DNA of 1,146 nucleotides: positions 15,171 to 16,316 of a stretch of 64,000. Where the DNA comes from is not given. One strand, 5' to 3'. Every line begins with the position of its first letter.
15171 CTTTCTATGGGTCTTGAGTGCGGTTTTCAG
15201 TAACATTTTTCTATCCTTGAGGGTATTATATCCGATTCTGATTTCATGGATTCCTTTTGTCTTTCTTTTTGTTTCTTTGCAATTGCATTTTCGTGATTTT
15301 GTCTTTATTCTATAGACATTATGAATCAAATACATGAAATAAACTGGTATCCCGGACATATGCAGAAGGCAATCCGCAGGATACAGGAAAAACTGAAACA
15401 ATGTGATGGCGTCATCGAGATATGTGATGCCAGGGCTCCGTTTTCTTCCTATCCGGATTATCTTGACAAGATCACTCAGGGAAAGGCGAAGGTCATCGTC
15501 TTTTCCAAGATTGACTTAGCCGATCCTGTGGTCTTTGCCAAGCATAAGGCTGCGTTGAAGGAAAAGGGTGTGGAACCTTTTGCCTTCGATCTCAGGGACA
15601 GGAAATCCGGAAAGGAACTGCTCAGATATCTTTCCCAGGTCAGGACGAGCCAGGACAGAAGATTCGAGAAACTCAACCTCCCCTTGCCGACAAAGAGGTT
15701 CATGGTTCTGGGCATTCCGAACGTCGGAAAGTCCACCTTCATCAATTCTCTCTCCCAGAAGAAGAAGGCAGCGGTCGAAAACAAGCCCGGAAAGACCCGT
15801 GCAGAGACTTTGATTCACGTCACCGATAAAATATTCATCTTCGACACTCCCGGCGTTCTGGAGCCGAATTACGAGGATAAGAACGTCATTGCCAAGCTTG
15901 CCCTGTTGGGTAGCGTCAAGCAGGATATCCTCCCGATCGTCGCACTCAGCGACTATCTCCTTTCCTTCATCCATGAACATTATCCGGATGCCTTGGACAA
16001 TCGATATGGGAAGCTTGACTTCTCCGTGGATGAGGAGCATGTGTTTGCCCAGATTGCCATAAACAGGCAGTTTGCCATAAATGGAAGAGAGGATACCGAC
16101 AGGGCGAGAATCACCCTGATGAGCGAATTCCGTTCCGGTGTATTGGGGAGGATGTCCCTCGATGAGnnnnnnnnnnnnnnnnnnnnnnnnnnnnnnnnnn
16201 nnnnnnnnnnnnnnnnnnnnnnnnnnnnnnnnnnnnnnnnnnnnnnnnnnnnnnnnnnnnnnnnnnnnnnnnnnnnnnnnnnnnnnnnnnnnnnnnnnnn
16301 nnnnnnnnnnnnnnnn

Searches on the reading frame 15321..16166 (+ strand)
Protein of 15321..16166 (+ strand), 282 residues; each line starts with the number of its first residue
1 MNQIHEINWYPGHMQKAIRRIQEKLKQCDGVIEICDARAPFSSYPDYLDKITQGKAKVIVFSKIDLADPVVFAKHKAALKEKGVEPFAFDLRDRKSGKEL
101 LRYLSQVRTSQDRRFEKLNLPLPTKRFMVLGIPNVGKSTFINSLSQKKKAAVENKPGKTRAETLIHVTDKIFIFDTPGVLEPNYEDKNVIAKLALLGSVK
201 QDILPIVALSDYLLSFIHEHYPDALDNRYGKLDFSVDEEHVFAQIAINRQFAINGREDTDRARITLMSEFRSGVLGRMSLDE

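Call 50: search_protein_families(library=pfam, proteins=[window:15321-16166:+], max_evalue=0.001)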
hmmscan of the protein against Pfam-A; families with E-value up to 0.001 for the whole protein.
window:15321-16166:+ (282 aa): 4 families
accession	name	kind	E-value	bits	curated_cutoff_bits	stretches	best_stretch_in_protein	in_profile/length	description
PF01926.29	MMR_HSR1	-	2.6e-17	63.4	21.9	1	127-194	2-71/113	50S ribosome-binding GTPase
PF03193.22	RsgA_GTPase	-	2.3e-11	44.3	30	1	109-183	91-172/174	RsgA GTPase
PF02421.24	FeoB_N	-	6.4e-08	32.7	27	1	127-201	3-80/156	Ferrous iron transport protein B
PF00350.29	Dynamin_N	-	0.00032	21.2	27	0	128-153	2-27/168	Dynamin family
